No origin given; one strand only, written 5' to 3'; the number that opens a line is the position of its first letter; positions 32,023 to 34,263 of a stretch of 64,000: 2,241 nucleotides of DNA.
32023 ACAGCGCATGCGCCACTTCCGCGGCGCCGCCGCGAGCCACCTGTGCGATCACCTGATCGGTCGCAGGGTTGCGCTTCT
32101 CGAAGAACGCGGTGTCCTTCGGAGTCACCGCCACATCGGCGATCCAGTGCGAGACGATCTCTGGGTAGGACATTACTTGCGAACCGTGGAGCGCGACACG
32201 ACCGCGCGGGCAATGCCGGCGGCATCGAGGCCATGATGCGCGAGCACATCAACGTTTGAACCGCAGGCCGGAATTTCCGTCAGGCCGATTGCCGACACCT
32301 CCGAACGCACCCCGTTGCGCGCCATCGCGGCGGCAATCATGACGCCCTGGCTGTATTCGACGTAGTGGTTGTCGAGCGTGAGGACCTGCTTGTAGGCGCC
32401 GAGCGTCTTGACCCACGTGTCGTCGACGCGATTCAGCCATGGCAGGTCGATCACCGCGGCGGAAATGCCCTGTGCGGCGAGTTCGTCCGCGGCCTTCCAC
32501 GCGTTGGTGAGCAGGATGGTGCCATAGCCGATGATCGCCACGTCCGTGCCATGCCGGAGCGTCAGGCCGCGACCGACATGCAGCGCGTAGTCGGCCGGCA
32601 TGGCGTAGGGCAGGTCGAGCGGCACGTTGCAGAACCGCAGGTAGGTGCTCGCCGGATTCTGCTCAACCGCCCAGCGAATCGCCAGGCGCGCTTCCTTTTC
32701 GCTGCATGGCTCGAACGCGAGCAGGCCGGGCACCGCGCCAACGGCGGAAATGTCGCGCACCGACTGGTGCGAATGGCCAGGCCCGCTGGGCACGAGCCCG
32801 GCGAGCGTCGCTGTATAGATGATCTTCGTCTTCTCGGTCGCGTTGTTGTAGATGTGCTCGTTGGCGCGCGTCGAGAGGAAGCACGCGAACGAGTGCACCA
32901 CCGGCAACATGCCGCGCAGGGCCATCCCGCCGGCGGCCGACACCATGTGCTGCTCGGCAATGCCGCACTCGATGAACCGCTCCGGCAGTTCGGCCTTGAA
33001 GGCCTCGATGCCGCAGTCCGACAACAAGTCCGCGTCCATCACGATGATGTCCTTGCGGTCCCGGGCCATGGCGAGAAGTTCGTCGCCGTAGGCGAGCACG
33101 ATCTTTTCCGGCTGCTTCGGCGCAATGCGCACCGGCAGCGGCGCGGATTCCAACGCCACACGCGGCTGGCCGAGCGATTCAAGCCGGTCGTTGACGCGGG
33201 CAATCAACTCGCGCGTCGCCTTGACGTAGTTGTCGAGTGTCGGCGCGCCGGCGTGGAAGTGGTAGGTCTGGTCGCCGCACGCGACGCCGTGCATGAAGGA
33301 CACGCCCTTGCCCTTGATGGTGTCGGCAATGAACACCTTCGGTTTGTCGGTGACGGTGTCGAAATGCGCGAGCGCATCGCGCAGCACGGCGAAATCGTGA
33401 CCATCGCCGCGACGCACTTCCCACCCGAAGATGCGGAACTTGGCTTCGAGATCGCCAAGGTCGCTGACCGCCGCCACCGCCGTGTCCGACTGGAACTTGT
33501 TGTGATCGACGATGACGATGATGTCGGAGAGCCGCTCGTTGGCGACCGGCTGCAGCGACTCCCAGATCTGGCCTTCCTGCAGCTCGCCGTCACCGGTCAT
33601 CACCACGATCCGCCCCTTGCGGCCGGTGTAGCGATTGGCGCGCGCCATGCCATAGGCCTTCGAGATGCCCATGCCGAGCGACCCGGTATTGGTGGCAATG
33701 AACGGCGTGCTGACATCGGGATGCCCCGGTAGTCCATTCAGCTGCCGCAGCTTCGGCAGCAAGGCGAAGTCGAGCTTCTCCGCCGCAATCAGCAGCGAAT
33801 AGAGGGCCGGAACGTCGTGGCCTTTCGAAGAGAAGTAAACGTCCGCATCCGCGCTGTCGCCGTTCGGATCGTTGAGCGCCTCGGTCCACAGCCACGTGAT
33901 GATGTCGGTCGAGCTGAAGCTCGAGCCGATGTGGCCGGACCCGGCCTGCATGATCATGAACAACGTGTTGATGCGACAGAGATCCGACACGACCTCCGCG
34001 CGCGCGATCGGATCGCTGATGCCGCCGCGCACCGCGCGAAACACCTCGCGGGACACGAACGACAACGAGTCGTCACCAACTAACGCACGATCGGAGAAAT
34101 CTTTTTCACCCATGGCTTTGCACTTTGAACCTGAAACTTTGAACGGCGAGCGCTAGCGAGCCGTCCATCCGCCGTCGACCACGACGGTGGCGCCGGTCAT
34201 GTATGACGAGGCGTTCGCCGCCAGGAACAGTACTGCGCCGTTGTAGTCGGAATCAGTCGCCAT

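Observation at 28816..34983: CMP-sugar module without a NeuB-type synthase: fused transketolase + aldehyde dehydrogenase + NeuC-like + NeuA-like + SDR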

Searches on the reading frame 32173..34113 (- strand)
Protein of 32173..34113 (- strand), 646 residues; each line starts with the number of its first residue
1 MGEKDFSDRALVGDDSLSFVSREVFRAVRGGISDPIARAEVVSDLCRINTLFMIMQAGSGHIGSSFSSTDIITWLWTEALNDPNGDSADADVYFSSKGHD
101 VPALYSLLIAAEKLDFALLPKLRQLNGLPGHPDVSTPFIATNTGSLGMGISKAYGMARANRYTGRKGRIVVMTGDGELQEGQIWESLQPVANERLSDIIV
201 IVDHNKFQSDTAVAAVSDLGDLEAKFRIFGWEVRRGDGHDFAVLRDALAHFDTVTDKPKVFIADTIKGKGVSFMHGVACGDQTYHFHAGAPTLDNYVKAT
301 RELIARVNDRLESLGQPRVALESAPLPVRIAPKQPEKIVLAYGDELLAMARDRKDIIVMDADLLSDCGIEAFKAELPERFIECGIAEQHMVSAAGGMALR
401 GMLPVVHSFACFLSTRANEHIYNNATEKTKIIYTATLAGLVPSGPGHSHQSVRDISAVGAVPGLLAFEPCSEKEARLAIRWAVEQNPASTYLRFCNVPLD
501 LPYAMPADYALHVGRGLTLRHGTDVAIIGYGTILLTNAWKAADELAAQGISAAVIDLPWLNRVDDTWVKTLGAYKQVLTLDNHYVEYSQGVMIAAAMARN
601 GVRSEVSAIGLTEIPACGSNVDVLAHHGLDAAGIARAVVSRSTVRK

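Call 4: search_protein_families(library=pfam, proteins=[window:32173-34113:-], max_evalue=0.001)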
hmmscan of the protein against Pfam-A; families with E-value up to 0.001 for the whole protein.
window:32173-34113:- (646 aa): 6 families
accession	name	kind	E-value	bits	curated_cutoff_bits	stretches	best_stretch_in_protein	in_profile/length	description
PF00456.26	Transketolase_N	-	4.6e-30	105.2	22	1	45-276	8-254/334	Transketolase, thiamine diphosphate binding domain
PF02779.29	Transket_pyr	-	6.2e-27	94.8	27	1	341-494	8-167/174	Transketolase, pyrimidine binding domain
PF02780.25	Transketolase_C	-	3.7e-19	69.3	25.9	1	514-634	1-124/124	Transketolase, C-terminal domain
PF13292.11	DXP_synthase_N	-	2.4e-12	47.1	21.2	1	119-218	85-184/274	1-deoxy-D-xylulose-5-phosphate synthase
PF09364.15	XFP_N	-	0.00035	20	23.7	1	126-256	122-253/364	XFP N-terminal domain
PF00676.26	E1_dh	-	0.00083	18.8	22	0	140-242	97-198/300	Dehydrogenase E1 component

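Call 5: search_protein_families(library=ncbifam, proteins=[window:32173-34113:-], max_evalue=0.001)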
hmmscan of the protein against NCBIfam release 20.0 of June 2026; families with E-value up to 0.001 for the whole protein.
window:32173-34113:- (646 aa): 13 families
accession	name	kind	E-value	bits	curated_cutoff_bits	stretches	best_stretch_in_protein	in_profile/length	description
NF004559.0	PRK05899.2-5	equivalog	1.2e-106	357.4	488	1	45-639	24-621/627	transketolase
NF004556.0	PRK05899.2-2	equivalog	1.5e-76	258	575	1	41-639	19-635/639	transketolase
TIGR00204.1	dxs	equivalog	1.1e-52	179.5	465.95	2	340-638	314-611/616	1-deoxy-D-xylulose-5-phosphate synthase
TIGR00232.1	tktlase_bact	equivalog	2.5e-44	151.7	682.25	2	46-276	7-252/654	transketolase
NF003933.0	PRK05444.2-2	equivalog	5e-37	127.7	395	1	143-636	117-599/606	1-deoxy-D-xylulose-5-phosphate synthase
NF008968.0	PRK12315.1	subfamily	2.5e-36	125.1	510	2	342-603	285-543/582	1-deoxy-D-xylulose-5-phosphate synthase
NF004558.0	PRK05899.2-4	equivalog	4.9e-36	124.3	788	2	46-273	10-247/651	transketolase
NF008854.0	PRK11892.1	equivalog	1.7e-15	56.7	454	1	378-600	189-418/464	pyruvate dehydrogenase complex E1 component subunit beta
TIGR00759.1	aceE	equivalog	7.7e-12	44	859.9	1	44-233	80-286/885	pyruvate dehydrogenase (acetyl-transferring), homodimeric type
TIGR03186.1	AKGDH_not_PDH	exception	1.3e-11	43.6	1408.3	1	42-233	78-286/889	alpha-ketoglutarate dehydrogenase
NF006667.0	PRK09212.1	subfamily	2.8e-11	42.9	321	1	377-600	50-279/327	pyruvate dehydrogenase complex E1 component subunit beta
TIGR03182.1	PDH_E1_alph_y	equivalog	6.7e-09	35.1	393.85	1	144-250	110-215/315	pyruvate dehydrogenase (acetyl-transferring) E1 component subunit alpha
TIGR03181.1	PDH_E1_alph_x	equivalog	4e-06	26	411.35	1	146-247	124-224/341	pyruvate dehydrogenase (acetyl-transferring) E1 component subunit alpha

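Call 10: find_related_loci(query=window:32173-34113:-, collection=genome_contigs, flank=10000)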
Query window:32173-34113:- (646 aa) in genome_contigs; peptide patterns used: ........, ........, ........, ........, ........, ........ (x = any residue, [..] = any of these).
237 stretches matched a pattern; 202 encode a relative of the query (tblastn E <= 1e-3); the best 80 are kept; 77 distinct loci.
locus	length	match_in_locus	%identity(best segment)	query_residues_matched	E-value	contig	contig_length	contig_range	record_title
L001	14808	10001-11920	91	1-640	0e+0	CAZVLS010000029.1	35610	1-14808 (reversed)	MAG TPA_asm: uncultured Acidobacterium sp. isolate SRP292972_co3_79 genome assembly, contig: NODE_789_length_35610_cov_5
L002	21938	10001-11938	89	1-646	0e+0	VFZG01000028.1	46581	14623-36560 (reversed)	MAG: Acidimicrobiia bacterium isolate M_DeepCast_65m_m2_224 M_DeepCast_65m_m2_224_Ga0194120_10001274, whole genome shotg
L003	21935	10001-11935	87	1-645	0e+0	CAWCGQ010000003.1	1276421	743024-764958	MAG: uncultured Acidimicrobiia bacterium isolate MFD01275.bin.1.78 genome assembly, contig: contig_3345, whole genome sh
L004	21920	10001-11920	87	1-640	0e+0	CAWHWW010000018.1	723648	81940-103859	MAG: uncultured cyanobacterium isolate MFD02360.bin.2.184 genome assembly, contig: contig_5405, whole genome shotgun seq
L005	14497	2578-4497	86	1-640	0e+0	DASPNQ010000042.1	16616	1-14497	MAG TPA_asm: Vicinamibacterales bacterium isolate SMAG_U12125 k141_328874, whole genome shotgun sequence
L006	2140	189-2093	86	1-634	0e+0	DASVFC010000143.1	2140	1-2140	MAG TPA_asm: Vicinamibacterales bacterium isolate SMAG_U2079 k141_1090359, whole genome shotgun sequence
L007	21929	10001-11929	84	1-642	0e+0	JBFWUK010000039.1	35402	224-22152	MAG: Vicinamibacterales bacterium isolate CA_2019_TPBF_69 NODE_6704_length_35402_cov_17.824068_TPBF, whole genome shotgu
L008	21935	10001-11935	84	1-644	0e+0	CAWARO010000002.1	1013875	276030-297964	MAG: uncultured Acidimicrobiia bacterium isolate MFD02840.bin.1.22 genome assembly, contig: contig_25997, whole genome s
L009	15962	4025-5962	84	1-645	0e+0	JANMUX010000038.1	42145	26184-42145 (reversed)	MAG: Acidobacteriota bacterium isolate SOY_1_B_metabat.173 SOY_1_B_k141_3459142, whole genome shotgun sequence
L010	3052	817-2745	84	1-640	0e+0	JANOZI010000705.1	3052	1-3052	MAG: Acidobacteriota bacterium isolate VAR_79_metabat_490 VAR_79_k141_5627512, whole genome shotgun sequence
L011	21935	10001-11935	83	1-642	0e+0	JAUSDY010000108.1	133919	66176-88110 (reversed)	MAG: Acidobacteriota bacterium isolate E14_maxbin.140_sub E14_k141_341416, whole genome shotgun sequence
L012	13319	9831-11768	82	1-645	0e+0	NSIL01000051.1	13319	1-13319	MAG: Acidobacterium sp. isolate Baikal-G1 Acidobacterium-Baikal-G1-C51, whole genome shotgun sequence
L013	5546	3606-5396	89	1-597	0e+0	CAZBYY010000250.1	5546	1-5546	MAG TPA_asm: uncultured Acidobacterium sp. isolate SRP124364_co1_244 genome assembly, contig: NODE_18574_length_5546_cov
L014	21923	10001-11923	82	1-640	0e+0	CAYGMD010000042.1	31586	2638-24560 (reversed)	MAG TPA_asm: uncultured Acidobacterium sp. isolate ERP113451_co6_2 genome assembly, contig: NODE_364_length_31586_cov_11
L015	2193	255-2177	82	1-640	0e+0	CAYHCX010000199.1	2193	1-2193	MAG TPA_asm: uncultured Acidobacterium sp. isolate ERP119702_co1_188 genome assembly, contig: NODE_94150_length_2193_cov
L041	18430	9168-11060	70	1-630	0e+0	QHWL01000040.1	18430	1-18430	MAG: Acidobacteria bacterium isolate gp6 AA44 14_1009_16_30cm_scaffold_7198_curated, whole genome shotgun sequence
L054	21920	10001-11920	56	8-638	0e+0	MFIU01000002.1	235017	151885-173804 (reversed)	MAG: Candidatus Giovannonibacteria bacterium RIFOXYD1_FULL_48_21 rifoxyd1_full_scaffold_28, whole genome shotgun sequenc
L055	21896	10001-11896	56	16-638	0e+0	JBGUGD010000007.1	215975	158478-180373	MAG: Vampirovibrionaceae bacterium NZW_1234 k127_13539073, whole genome shotgun sequence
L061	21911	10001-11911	53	16-645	0e+0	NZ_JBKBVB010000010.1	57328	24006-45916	MAG: Pseudorhodoplanes sp. isolate 21I_069.bin.48 NODE_516_length_57328_cov_3.688622, whole genome shotgun sequence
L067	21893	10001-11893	49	11-638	0e+0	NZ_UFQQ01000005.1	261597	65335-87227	Rhodopseudomonas pentothenatexigens strain JA575, whole genome shotgun sequence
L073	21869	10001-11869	41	38-640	6e-133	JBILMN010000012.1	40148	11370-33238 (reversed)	MAG: Oligoflexales bacterium isolate ME2017-08-24_3300042518_group7_bin6 Rohwer_bin1145_scaffold_342_c1, whole genome sh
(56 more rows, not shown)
